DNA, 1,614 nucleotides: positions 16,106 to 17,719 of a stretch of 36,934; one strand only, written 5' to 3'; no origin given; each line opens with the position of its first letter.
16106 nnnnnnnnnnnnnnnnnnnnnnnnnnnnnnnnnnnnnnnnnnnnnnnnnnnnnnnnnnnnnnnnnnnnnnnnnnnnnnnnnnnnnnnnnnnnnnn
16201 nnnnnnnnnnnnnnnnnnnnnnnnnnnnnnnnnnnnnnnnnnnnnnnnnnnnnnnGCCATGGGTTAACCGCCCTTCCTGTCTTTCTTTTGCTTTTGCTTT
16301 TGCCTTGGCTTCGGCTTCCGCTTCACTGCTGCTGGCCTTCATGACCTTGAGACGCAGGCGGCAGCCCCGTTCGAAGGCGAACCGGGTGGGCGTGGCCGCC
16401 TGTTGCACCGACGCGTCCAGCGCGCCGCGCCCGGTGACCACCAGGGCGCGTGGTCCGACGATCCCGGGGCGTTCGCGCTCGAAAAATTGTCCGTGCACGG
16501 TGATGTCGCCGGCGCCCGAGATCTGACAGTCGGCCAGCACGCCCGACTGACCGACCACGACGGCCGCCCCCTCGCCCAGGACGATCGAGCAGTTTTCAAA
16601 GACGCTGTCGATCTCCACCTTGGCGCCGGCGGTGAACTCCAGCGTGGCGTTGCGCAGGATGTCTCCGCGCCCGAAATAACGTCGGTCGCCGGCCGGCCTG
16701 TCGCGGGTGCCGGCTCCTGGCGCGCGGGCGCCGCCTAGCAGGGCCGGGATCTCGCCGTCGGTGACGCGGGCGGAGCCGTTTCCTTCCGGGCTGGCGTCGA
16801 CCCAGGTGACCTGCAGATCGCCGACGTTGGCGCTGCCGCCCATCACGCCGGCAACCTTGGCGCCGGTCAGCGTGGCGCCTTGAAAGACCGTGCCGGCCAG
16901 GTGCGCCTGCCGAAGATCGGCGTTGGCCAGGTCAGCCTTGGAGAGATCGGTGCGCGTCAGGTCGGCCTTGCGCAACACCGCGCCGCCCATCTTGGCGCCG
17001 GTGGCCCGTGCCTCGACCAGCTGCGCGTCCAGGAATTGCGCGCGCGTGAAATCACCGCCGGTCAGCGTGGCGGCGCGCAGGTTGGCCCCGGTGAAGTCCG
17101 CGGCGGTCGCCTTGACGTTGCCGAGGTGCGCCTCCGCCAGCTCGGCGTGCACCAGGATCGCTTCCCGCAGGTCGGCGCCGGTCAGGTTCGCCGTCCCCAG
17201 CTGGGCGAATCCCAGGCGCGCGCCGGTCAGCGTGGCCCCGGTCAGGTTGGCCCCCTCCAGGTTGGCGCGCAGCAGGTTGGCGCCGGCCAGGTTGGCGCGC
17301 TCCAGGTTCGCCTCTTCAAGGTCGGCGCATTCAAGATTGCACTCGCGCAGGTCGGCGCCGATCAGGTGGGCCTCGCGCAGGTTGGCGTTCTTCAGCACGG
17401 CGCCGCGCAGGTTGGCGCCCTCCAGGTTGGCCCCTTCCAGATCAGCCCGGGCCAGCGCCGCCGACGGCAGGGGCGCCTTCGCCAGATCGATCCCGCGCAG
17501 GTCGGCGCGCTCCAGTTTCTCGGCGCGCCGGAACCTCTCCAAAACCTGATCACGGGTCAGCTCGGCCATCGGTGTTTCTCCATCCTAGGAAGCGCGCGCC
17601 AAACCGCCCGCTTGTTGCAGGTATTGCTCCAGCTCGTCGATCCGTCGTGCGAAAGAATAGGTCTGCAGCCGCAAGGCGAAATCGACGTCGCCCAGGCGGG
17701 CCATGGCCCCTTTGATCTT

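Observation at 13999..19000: Five-gene overlapping operon with a duplicated [pentapeptide-repeat protein + bactofilin] module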

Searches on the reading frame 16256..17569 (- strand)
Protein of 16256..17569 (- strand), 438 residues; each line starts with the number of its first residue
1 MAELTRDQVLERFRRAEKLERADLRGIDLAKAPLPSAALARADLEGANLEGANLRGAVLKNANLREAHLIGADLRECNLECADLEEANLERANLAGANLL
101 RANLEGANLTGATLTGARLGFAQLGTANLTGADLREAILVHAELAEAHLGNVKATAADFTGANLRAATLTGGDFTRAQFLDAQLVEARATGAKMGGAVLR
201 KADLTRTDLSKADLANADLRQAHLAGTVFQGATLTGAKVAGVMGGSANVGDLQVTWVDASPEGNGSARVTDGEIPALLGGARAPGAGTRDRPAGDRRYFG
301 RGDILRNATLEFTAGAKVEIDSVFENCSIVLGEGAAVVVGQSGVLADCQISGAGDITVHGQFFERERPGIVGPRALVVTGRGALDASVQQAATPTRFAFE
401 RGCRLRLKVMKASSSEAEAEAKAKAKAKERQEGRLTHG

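Call 5: search_protein_families(library=pfam, proteins=[window:16256-17569:-], max_evalue=0.01)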
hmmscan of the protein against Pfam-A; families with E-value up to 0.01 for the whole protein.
window:16256-17569:- (438 aa): 4 families
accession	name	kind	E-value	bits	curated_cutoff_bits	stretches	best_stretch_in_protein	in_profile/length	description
PF00805.28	Pentapeptide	-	4.6e-58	192.7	20.2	8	42-80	1-39/40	Pentapeptide repeats (8 copies)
PF13599.13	Pentapeptide_4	-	6.2e-23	81.1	38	4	53-118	7-72/78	Pentapeptide repeat region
PF13576.12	Pentapeptide_3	-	2.6e-20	72.8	27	1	55-97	2-47/48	Pentapeptide repeats (9 copies)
PF25296.1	Decapeptide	-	0.0044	17.3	45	0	73-137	6-70/74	Decapeptide repeat region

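Call 6: search_protein_families(library=ncbifam, proteins=[window:16256-17569:-], max_evalue=0.01)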
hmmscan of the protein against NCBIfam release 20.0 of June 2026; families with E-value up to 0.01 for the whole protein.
window:16256-17569:- (438 aa): 17 families
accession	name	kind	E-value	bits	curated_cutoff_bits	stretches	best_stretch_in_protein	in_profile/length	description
NF052603.1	penta_Alr5209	equivalog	6.9e-40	135.7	125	3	80-159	16-95/113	Alr5209 family pentapeptide repeat protein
NF011743.0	PRK15196.1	equivalog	1.1e-38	133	354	2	63-239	153-329/350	type III secretion system effector PipB2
NF047416.1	penta_HetL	equivalog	1.2e-38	132.8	260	2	97-239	23-165/218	heterocyst differentiation pentapeptide repeat protein HetL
NF011744.0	PRK15197.1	equivalog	8.9e-27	94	274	2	142-236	179-274/291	SPI-2 type III secretion system effector PipB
NF033086.2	penta_rpt_Qnr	equivalog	3.5e-18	66.1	240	2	103-238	52-187/211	Qnr family pentapeptide repeat protein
NF038182.1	penta_rpt_SmQnr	exception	1.1e-16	61.3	460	3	131-257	59-180/215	SmQnr family pentapeptide repeat protein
NF000349.1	mfpA_AE000516.2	equivalog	1.4e-16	60.8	360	3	39-121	84-166/183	pentapeptide repeat protein MfpA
NF012152.0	penta_rpt_QnrC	exception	8.5e-14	52.1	500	2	103-240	58-200/221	QnrC family quinolone resistance pentapeptide repeat protein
NF000071.4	penta_rpt_QnrA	exception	1.3e-13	51.3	450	2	22-145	67-190/218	QnrA family quinolone resistance pentapeptide repeat protein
NF000421.1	penta_rpt_QnrVC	exception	1.7e-13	51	460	2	105-239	60-199/218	QnrVC family quinolone resistance pentapeptide repeat protein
NF033375.2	penta_rpt_QnrE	exception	2.3e-13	50.6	480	1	22-166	54-198/214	QnrE family quinolone resistance pentapeptide repeat protein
NF000056.3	penta_rpt_QnrS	exception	2.8e-13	50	460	2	105-231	60-186/218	QnrS family quinolone resistance pentapeptide repeat protein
NF000139.2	penta_rpt_QnrD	exception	3e-13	50.3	425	2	91-229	48-181/214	QnrD family quinolone resistance pentapeptide repeat protein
NF000420.1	penta_rpt_QnrB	exception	3.2e-13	50.2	460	2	19-154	61-196/214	QnrB family quinolone resistance pentapeptide repeat protein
NF012151.0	penta_rpt_QnrAS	exception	7.4e-13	49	490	2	112-232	67-187/218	QnrAS family quinolone resistance pentapeptide repeat protein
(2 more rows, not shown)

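Call 41: predict_structure(alignment_id=A3)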
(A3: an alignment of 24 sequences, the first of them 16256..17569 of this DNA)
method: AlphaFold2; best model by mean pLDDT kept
length: 438 residues; sequences in the alignment: 24
mean_pLDDT: 90.9   pTM: 0.67
mean pLDDT of the five models: 90.9, 90.8, 90.3, 88.8, 88.6
residues with pLDDT >= 90: 331; 70-90: 79; 50-70: 16; < 50: 12
segments of 3 or more residues with pLDDT < 50: 284-293
pLDDT, mean of each block of 10 residues (from residue 1): 89 96 97 97 98 98 98 97 97 96 96 94 94 94 95 96 97 97 98 97 97 96 94 94 77 90 84 81 49 65 87 92 94 95 95 96 91 95 96 94 95 74 83 61
secondary structure, 60 per line:
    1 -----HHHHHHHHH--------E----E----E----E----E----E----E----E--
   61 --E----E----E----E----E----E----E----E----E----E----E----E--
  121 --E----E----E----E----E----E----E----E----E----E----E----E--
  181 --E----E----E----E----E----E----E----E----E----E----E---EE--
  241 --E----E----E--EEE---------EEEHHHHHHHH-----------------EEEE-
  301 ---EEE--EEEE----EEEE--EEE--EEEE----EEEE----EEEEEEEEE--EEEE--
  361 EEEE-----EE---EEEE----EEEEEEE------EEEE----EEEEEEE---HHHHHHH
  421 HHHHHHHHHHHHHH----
elements in order: H6-14 E256-258 E268-270 H271-278 E296-299 E304-306 E309-312 E317-320 E323-325 E328-331 E336-339 E344-352 E355-358 E361-364 E375-378 E383-389 E396-399 E404-410 H414-434

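Call 43: fold_search(model_id=the predicted structure, library=pdb)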
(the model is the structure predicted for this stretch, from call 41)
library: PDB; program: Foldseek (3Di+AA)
matches with E <= 10: 416; with E <= 0.001: 55
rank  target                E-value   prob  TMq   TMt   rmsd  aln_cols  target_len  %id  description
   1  3du1                  2.3e-14  1.00  0.24  0.43  11.9       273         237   31  The 2.0 Angstrom Resolution Crystal Structure of HetL, a Pentapeptide Repeat Protein involved in Heterocyst Differentiat (released 2008-11-11)
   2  5dqa_C                4.5e-14  1.00  0.20  0.38  11.2       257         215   32  t3284 loop variant of beta1 (released 2016-08-31)
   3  5dqa_A                4.5e-14  1.00  0.20  0.33  10.9       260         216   32  t3284 loop variant of beta1 (released 2016-08-31)
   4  4yc5                  1.1e-13  1.00  0.18  0.32  10.2       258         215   32  Beta1 synthetic solenoid protein (released 2016-03-09)
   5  4yfo                  1.4e-13  1.00  0.23  0.38  10.8       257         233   33  beta1_ex1 (released 2016-03-16)
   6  4yei_A                1.4e-13  1.00  0.17  0.32  12.0       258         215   31  Beta1mut synthetic solenoid protein (released 2016-03-09)
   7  5dns_A                1.2e-12  1.00  0.14  0.24  12.7       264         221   33  t1428 loop variant in P3221 (released 2016-09-28)
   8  4ycq                  1.6e-12  1.00  0.21  0.42   7.7       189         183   37  Beta1 synthetic solenoid protein (released 2016-03-09)
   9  5dn0                  1.4e-11  1.00  0.22  0.39   9.1       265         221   30  t1555 loop variant (released 2016-08-31)
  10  5dns_B                3.7e-11  1.00  0.16  0.25  10.7       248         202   34  t1428 loop variant in P3221 (released 2016-09-28)
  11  5di5                  4.5e-11  1.00  0.17  0.38  13.9       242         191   31  beta1 t801 loop variant in P3221 (released 2016-08-31)
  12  2j8k                  1.8e-10  1.00  0.34  0.80   6.0       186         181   37  Structure of the fusion of NP275 and NP276, pentapeptide repeat proteins from Nostoc punctiforme (released 2006-12-07)
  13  5dra                  6.1e-09  1.00  0.13  0.28  11.4       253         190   28  t3284 loop variant of beta1 (released 2016-08-31)
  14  2bm5_B                9.9e-07  1.00  0.23  0.52   8.6       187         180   18  The Structure of MfpA (Rv3361c, P21 Crystal form). The Pentapeptide Repeat Protein from Mycobacterium tuberculosis Fol (released 2005-06-07)
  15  2xtx_A                1.1e-06  1.00  0.17  0.29  12.4       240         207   15  Structure of QnrB1 (M102R-Trypsin Treated), a plasmid-mediated fluoroquinolone resistance protein (released 2010-10-20)
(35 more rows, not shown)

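Call 50: search_protein_families(library=padloc, proteins=[window:16256-17569:-], max_evalue=0.01)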
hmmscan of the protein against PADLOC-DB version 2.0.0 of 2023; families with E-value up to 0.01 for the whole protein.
window:16256-17569:- (438 aa): 0 families
